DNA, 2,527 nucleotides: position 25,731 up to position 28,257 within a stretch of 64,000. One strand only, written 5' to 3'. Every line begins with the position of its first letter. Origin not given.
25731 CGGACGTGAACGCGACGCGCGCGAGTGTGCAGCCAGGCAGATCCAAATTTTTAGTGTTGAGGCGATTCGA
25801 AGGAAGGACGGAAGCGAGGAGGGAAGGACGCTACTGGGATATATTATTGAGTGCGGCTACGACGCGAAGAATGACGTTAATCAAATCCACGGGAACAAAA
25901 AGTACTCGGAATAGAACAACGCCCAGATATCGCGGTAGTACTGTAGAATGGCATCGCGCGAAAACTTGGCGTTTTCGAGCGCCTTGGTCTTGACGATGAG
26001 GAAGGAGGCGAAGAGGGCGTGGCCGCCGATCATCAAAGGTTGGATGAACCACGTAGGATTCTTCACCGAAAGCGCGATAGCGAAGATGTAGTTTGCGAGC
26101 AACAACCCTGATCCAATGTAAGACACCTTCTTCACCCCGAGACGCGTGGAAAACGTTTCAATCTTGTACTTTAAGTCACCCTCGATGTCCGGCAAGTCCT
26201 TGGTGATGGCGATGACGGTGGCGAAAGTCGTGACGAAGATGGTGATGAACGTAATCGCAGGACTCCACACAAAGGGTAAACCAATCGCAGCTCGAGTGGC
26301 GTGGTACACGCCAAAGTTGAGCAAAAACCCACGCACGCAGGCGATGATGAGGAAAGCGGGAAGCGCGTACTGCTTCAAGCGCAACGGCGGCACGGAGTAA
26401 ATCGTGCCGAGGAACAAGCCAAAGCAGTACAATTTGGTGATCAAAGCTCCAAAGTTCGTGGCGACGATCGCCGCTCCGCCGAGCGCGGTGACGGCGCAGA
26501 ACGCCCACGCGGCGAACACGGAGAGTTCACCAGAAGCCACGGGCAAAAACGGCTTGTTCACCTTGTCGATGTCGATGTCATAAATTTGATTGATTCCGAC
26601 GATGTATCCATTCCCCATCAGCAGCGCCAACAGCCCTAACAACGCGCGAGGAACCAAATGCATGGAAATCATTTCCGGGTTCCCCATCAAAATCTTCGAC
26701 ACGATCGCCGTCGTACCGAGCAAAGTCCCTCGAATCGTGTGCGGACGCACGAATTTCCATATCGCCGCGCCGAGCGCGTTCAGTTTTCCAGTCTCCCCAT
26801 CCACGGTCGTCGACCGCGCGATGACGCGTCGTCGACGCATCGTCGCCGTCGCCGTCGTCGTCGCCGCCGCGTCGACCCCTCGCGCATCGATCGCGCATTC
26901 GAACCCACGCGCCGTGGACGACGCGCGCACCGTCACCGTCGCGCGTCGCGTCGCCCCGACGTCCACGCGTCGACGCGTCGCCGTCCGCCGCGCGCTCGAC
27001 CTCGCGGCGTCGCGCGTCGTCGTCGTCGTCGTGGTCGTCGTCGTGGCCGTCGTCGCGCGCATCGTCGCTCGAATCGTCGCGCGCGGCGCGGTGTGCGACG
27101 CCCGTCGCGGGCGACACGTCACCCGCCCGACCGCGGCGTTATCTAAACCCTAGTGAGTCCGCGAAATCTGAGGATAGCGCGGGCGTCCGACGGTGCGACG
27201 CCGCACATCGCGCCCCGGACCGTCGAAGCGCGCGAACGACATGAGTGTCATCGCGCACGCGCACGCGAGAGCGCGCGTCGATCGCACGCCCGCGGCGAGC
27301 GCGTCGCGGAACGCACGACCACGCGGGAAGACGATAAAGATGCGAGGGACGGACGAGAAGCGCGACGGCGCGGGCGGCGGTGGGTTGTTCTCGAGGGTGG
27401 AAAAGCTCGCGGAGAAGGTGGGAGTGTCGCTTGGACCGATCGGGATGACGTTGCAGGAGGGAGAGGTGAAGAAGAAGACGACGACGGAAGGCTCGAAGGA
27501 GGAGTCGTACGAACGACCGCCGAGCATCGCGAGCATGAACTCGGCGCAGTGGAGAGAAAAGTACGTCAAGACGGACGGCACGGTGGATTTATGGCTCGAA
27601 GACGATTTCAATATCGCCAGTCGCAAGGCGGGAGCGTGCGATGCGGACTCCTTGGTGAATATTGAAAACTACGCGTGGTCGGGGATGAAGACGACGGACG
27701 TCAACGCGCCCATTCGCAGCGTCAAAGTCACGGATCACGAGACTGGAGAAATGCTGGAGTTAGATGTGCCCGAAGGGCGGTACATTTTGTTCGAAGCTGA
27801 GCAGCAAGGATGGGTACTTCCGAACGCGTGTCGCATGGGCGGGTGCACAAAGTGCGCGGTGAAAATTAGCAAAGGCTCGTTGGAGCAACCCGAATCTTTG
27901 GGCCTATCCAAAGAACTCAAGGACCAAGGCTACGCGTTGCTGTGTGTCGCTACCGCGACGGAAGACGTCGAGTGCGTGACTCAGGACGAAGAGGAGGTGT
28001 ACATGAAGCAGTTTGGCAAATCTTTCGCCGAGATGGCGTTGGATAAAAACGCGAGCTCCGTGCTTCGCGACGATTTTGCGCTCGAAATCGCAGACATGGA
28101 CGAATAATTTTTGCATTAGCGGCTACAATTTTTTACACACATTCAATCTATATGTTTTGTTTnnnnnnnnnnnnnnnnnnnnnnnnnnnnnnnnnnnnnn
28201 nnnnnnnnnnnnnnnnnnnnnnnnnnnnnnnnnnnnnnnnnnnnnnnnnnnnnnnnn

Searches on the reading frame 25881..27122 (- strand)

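Call 24: search_protein_families(library=pfam, proteins=[window:25881-27122:-], max_evalue=0.00001)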
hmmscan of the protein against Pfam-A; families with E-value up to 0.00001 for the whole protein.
window:25881-27122:- (413 aa): 1 family
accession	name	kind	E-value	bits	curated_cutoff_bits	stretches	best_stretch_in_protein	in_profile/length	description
PF01040.23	UbiA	-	6.9e-32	111.1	34.2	1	140-384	6-239/250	UbiA prenyltransferase family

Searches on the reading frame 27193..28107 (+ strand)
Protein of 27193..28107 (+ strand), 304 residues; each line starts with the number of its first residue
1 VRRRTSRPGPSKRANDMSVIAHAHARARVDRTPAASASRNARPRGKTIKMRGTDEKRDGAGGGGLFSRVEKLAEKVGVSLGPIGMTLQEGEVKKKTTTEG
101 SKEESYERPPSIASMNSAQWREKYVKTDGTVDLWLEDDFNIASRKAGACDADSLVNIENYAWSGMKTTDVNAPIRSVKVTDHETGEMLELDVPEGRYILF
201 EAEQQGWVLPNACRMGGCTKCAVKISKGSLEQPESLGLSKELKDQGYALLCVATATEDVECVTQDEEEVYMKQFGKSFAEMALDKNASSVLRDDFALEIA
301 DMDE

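Call 24: search_protein_families(library=pfam, proteins=[window:27193-28107:+], max_evalue=0.00001)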
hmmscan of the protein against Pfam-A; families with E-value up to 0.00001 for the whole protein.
window:27193-28107:+ (304 aa): 1 family
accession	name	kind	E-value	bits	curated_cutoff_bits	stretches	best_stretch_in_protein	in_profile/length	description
PF00111.32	Fer2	-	6.8e-13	48.8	21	1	184-256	4-77/77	2Fe-2S iron-sulfur cluster binding domain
